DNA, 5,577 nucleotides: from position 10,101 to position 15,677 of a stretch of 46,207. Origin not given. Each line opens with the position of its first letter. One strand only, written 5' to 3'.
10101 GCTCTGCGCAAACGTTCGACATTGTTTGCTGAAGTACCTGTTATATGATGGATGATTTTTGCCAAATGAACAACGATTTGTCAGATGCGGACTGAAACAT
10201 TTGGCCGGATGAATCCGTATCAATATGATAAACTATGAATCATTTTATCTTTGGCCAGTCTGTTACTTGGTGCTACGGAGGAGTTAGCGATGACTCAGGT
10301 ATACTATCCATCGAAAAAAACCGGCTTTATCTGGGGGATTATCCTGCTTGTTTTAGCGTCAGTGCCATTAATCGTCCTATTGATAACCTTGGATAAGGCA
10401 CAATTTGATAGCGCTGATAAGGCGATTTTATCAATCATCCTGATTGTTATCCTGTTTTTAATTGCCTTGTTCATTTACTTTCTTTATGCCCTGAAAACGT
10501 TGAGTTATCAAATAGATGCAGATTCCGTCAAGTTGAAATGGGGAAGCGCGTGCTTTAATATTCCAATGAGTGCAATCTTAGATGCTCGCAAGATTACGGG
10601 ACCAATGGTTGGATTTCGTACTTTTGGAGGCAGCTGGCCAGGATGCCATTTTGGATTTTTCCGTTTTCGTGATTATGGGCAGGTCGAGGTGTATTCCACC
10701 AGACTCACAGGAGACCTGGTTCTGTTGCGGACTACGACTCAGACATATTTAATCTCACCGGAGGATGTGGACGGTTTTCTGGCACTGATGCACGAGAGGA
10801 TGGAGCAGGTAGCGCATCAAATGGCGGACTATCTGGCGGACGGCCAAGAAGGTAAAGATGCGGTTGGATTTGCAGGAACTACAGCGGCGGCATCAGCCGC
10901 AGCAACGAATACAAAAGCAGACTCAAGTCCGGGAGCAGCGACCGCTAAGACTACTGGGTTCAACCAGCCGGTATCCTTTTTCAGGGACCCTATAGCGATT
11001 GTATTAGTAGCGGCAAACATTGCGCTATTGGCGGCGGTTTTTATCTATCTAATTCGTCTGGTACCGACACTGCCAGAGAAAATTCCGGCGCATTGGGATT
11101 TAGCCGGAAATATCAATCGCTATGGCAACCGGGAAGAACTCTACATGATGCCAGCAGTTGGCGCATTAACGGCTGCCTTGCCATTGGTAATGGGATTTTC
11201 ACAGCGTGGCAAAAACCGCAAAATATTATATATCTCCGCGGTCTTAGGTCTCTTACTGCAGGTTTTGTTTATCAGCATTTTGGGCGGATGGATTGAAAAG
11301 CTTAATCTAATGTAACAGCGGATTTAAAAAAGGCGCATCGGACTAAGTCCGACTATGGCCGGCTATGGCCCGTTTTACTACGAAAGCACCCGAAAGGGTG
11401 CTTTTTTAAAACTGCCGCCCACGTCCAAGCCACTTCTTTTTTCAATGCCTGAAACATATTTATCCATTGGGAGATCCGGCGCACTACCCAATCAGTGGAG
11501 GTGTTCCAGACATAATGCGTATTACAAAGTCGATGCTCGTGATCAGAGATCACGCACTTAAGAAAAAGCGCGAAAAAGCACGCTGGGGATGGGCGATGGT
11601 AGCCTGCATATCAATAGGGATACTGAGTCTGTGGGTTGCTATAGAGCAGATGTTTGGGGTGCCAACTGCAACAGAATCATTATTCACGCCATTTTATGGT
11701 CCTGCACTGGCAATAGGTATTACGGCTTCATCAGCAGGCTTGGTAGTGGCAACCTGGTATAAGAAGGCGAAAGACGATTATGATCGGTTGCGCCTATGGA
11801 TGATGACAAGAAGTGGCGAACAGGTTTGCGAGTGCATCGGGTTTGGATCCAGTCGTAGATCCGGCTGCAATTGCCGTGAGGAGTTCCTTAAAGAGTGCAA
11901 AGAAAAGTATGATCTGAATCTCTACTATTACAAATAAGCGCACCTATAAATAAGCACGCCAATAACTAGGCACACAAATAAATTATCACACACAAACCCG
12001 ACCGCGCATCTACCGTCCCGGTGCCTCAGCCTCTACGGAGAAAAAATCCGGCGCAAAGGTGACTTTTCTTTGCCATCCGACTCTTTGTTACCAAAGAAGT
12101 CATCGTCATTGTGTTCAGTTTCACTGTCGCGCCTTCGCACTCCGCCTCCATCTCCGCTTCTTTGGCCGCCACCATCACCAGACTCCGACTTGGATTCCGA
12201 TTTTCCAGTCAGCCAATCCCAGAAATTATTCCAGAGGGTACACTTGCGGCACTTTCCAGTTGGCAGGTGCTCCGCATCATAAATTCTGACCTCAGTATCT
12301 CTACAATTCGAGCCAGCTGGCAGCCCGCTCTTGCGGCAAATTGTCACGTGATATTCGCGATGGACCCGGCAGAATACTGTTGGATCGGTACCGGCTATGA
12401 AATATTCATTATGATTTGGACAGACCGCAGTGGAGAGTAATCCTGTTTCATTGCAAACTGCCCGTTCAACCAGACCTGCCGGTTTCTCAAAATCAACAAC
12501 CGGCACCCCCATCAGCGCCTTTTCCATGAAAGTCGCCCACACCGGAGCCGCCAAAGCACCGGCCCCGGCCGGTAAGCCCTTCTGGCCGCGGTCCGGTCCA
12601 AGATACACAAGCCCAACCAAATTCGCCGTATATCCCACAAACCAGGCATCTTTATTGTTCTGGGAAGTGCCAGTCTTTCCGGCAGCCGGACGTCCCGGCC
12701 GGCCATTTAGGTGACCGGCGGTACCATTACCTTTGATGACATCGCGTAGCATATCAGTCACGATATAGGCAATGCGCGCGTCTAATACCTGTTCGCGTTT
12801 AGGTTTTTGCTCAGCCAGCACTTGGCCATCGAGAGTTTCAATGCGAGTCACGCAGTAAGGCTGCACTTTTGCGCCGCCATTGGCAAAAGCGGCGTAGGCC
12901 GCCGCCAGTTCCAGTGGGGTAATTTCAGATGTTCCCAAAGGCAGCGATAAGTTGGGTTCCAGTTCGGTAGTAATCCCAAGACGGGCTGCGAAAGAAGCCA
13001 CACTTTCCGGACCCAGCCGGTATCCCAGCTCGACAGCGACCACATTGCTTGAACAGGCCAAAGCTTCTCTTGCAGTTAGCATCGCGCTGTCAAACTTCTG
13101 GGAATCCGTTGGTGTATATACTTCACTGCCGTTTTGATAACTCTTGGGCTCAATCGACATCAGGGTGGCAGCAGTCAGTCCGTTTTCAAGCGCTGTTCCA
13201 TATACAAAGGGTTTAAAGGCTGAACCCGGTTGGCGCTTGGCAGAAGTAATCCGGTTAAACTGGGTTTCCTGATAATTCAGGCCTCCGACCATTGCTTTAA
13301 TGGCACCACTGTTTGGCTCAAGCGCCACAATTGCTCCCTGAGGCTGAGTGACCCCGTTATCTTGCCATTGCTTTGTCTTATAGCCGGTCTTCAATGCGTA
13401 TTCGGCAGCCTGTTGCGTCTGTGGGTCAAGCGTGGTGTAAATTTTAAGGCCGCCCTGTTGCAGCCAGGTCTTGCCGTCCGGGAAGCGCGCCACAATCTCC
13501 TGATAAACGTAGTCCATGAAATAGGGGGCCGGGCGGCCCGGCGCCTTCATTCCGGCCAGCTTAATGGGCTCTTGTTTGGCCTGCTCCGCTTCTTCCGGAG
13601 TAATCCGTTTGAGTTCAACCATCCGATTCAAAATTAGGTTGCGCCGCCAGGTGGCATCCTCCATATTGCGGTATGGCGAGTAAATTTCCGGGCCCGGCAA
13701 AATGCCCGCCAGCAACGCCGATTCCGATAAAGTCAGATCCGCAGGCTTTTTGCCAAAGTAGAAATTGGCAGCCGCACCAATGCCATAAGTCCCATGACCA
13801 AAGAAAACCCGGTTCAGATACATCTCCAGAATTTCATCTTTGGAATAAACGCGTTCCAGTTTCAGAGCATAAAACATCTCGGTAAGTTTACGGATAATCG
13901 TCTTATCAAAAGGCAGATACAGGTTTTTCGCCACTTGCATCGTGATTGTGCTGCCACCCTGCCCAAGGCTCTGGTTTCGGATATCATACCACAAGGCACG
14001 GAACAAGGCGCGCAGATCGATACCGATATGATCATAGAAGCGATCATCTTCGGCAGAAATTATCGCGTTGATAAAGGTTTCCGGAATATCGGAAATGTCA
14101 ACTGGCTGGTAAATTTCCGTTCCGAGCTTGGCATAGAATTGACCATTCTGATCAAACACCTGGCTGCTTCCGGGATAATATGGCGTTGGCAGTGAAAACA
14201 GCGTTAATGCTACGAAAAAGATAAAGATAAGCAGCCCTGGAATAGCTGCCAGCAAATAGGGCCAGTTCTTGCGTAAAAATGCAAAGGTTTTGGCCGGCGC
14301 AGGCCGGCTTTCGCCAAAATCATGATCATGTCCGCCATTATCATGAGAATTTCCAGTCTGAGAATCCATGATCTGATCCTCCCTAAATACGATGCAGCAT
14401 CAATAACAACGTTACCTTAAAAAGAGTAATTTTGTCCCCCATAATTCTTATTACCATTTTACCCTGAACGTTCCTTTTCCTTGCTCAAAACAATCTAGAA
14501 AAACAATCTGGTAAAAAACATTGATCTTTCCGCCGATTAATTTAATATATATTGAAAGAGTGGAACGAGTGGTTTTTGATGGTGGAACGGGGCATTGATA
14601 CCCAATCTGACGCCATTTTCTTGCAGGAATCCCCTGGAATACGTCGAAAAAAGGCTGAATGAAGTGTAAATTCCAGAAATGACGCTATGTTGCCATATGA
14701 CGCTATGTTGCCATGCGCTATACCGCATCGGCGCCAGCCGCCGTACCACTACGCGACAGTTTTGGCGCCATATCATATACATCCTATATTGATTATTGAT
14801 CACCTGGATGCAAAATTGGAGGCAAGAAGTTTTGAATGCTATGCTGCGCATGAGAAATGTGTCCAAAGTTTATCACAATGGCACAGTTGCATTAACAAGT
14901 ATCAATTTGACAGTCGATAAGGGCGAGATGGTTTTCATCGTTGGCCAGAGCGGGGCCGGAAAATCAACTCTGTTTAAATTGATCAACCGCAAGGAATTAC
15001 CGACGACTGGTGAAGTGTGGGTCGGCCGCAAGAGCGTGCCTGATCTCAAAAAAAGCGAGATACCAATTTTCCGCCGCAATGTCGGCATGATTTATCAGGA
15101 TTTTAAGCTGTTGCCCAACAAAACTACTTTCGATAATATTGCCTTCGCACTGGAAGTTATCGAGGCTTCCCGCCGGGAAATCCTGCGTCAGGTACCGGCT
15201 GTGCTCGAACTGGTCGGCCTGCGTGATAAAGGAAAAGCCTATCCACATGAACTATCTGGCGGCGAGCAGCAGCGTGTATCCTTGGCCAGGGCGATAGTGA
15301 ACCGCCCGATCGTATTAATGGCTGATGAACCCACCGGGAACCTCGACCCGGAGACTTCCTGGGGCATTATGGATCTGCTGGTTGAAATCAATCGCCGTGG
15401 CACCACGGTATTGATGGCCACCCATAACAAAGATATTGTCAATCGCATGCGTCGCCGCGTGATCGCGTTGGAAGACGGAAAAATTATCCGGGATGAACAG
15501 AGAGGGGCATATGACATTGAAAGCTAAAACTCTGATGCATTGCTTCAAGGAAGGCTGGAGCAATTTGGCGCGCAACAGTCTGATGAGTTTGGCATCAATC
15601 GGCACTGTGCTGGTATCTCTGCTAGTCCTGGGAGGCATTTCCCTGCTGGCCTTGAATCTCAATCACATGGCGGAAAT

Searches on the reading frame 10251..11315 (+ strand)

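Call 34: search_protein_families(library=pfam, proteins=[window:10251-11315:+])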
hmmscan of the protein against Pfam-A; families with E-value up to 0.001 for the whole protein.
window:10251-11315:+ (354 aa): 2 families
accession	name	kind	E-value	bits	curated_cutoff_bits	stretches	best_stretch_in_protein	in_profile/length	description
PF10882.14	bPH_5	-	7.5e-19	68.1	22.5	1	85-182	2-98/100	Bacterial PH domain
PF07853.16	DUF1648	-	8e-13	48.3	28.7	1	259-303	2-47/49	Domain of unknown function (DUF1648)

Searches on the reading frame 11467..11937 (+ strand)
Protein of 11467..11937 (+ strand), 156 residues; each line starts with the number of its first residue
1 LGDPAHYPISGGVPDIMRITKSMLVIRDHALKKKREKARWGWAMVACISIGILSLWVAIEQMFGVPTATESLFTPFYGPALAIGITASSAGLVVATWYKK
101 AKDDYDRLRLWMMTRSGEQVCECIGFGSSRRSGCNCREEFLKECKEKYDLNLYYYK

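Call 34: search_protein_families(library=pfam, proteins=[window:11467-11937:+])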
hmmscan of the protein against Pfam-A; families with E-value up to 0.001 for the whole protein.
window:11467-11937:+ (156 aa): 1 family
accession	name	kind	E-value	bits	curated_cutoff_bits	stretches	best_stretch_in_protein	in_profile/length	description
PF10864.13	DUF2663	-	9.3e-05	23.2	25.2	1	33-154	15-126/127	Protein of unknown function (DUF2663)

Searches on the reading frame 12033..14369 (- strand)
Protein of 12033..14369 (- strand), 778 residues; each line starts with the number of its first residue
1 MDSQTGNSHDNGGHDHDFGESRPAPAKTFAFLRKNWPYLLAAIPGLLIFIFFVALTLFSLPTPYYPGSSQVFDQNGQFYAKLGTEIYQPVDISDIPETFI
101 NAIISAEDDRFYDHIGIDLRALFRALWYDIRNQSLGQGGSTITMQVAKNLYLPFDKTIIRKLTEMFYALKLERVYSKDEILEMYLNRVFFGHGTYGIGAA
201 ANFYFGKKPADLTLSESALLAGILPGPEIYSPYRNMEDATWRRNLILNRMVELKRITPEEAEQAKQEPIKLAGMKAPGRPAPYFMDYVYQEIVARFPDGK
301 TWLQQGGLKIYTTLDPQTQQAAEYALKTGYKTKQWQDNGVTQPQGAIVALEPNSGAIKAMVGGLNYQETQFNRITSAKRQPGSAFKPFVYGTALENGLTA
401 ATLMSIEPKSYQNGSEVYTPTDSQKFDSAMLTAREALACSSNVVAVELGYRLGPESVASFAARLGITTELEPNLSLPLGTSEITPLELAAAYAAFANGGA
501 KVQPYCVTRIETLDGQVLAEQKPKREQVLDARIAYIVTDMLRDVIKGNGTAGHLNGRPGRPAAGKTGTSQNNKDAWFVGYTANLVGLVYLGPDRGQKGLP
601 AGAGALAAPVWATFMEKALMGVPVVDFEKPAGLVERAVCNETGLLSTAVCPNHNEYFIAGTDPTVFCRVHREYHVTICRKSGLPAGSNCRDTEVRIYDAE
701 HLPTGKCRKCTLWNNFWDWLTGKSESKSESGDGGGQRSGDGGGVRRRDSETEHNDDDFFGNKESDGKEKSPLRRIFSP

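Call 34: search_protein_families(library=pfam, proteins=[window:12033-14369:-])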
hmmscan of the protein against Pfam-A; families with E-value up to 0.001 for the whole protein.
window:12033-14369:- (778 aa): 2 families
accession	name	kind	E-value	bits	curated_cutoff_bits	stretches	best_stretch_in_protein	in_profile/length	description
PF00912.28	Transgly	-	1.8e-64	216.8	27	1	80-250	6-177/178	Transglycosylase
PF00905.27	Transpeptidase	-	2.1e-38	132.7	22.1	1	345-585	1-271/299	Penicillin binding protein transpeptidase domain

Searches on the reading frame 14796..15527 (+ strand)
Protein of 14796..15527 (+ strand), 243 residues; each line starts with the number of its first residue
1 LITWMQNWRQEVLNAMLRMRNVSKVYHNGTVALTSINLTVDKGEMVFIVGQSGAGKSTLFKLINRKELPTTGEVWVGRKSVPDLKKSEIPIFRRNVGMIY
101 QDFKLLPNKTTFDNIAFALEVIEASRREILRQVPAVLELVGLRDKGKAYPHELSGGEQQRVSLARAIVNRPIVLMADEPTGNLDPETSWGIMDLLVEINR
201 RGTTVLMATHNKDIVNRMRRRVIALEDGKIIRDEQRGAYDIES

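Call 34: search_protein_families(library=pfam, proteins=[window:14796-15527:+])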
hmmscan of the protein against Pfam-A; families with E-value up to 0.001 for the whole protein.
window:14796-15527:+ (243 aa): 5 families
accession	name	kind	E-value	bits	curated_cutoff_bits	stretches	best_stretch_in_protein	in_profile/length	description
PF00005.33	ABC_tran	-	6e-35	121.3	25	1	33-180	1-136/137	ABC transporter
PF13304.12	AAA_21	-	2e-07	31.8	27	0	116-211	201-299/304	AAA domain, putative AbiEii toxin, Type IV TA system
PF03193.22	RsgA_GTPase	-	0.00011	22.5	30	1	33-74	97-137/174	RsgA GTPase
PF13555.12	AAA_29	-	0.00045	20.3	27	0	38-60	17-39/61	P-loop containing region of AAA domain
PF00931.28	NB-ARC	-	0.00095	18.9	23.5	0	42-67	17-42/248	NB-ARC domain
